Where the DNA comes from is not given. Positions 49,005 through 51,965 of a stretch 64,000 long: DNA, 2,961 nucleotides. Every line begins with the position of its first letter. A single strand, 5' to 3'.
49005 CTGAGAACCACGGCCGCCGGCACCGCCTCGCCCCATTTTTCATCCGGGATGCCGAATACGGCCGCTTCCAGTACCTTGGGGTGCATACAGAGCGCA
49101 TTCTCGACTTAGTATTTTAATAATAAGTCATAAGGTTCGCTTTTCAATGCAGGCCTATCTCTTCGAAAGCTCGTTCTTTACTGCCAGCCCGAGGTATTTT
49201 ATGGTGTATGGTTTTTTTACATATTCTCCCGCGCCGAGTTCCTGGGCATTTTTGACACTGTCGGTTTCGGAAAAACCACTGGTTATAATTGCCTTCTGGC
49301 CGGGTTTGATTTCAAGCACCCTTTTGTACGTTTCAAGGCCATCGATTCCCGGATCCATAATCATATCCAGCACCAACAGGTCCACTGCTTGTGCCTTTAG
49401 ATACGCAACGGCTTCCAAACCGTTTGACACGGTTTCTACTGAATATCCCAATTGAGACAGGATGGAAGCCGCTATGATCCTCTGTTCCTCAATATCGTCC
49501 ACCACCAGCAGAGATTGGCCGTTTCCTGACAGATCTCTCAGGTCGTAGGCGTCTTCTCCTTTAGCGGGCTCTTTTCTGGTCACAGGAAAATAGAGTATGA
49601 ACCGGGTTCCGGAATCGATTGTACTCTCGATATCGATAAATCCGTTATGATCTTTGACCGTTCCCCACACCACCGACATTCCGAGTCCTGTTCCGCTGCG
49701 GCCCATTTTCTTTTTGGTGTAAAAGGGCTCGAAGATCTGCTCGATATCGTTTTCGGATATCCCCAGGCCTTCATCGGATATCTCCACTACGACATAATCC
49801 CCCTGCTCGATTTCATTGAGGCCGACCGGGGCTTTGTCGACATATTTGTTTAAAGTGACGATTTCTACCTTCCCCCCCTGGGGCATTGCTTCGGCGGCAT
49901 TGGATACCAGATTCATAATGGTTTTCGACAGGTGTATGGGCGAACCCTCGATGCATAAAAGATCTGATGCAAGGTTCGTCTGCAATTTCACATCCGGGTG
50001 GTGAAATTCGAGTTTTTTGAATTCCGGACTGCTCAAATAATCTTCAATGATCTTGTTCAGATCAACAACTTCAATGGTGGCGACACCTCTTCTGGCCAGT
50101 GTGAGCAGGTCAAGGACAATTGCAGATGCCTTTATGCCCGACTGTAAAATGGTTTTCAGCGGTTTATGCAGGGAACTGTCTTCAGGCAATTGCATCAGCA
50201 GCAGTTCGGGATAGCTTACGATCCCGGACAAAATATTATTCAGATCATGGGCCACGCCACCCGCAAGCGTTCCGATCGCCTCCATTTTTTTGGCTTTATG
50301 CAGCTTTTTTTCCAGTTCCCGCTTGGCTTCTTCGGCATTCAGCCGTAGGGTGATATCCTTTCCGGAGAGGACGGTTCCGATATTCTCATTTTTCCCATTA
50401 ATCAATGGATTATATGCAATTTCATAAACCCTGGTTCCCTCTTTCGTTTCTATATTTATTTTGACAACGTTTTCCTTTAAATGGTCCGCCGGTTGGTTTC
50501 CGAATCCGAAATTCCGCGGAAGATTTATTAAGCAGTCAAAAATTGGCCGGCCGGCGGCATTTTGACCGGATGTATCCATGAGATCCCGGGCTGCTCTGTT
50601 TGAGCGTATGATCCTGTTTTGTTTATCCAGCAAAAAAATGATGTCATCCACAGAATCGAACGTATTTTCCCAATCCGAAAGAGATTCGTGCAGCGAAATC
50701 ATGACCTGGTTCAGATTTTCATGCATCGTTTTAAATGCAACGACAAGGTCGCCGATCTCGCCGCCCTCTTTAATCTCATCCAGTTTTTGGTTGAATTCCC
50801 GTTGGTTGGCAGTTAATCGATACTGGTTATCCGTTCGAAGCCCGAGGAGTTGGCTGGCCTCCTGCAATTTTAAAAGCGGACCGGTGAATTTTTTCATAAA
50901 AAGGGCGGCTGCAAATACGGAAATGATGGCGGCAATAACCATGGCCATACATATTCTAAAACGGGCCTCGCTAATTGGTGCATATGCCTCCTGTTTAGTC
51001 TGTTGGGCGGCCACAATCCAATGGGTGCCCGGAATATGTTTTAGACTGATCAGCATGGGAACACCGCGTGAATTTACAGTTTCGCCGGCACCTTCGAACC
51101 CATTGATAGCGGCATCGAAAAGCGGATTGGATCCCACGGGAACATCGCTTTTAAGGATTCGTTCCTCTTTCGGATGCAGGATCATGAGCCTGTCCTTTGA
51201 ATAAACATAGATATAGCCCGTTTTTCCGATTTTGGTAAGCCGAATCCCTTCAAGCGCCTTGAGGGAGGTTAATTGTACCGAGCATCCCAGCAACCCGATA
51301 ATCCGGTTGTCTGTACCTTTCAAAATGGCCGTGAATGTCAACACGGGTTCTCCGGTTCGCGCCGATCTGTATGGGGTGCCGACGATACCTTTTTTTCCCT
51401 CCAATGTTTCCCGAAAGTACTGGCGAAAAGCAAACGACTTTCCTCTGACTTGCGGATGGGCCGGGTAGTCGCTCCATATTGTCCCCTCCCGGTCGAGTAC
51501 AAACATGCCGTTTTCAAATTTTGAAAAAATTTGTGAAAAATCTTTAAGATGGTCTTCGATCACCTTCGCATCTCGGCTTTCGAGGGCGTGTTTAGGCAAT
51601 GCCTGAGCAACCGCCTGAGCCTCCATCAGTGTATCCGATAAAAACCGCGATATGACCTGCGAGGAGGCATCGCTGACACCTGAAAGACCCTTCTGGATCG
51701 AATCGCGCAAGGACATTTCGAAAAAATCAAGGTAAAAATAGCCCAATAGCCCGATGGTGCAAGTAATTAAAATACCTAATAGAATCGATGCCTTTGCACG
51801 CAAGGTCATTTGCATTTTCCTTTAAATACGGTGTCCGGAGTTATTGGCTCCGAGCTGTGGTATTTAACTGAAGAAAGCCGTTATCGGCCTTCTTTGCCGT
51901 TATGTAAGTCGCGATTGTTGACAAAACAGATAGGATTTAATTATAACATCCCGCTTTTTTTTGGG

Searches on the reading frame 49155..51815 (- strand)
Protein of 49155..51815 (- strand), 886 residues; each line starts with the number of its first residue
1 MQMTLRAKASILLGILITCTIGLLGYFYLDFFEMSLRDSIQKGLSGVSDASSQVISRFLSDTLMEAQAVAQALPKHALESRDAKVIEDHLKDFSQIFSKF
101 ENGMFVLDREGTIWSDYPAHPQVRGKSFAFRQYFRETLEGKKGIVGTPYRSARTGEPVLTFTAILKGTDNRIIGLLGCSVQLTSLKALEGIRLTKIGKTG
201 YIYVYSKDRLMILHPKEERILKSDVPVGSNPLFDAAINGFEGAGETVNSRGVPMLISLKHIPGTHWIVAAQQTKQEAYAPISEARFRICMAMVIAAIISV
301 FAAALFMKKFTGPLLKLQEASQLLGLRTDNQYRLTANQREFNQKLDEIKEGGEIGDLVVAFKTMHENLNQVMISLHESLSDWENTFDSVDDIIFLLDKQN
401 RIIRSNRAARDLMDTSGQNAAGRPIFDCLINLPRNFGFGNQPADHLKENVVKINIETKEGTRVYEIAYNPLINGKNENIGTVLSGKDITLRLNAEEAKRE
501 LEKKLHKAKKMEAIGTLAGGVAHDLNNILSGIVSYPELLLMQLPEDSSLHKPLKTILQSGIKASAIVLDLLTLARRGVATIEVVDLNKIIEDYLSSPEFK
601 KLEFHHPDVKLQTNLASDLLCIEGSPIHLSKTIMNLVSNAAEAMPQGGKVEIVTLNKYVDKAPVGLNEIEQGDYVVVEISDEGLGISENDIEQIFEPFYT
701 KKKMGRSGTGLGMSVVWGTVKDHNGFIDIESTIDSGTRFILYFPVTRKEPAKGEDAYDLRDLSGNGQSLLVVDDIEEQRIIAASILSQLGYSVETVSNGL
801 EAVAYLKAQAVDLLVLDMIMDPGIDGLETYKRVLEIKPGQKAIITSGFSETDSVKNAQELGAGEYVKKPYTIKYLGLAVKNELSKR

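Call 33: search_protein_families(library=pfam, proteins=[window:49155-51815:-])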
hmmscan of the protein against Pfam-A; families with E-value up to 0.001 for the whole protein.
window:49155-51815:- (886 aa): 10 families
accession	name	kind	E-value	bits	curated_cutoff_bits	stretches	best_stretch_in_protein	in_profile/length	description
PF02743.24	dCache_1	-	3.8e-22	79.4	45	1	37-270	4-239/240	Cache domain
PF02518.31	HATPase_c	-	1.3e-21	77.5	26.4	1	625-746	2-110/111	Histidine kinase-, DNA gyrase B-, and HSP90-like ATPase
PF00072.30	Response_reg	-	1.7e-19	70.4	30.2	1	770-875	2-106/111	Response regulator receiver domain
PF17201.10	Cache_3-Cache_2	-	3.3e-08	33.6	27.7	1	165-283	167-295/299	Cache 3/Cache 2 fusion domain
PF00512.31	HisKA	-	5.3e-08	33.2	26.9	1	515-576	3-63/66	His Kinase A (phospho-acceptor) domain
PF08448.16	PAS_4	-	1e-06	29.4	23.1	1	386-491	1-108/110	PAS fold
PF13426.13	PAS_9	-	7e-05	23.5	27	1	391-489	2-102/103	PAS domain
PF00989.32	PAS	-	0.00013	22.4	22.6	0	381-432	2-53/113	PAS fold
PF08269.17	dCache_2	-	0.00019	21.2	26.5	0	185-220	192-227/298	Cache domain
PF00672.30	HAMP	-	0.00035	21.3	25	1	306-370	2-53/53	HAMP domain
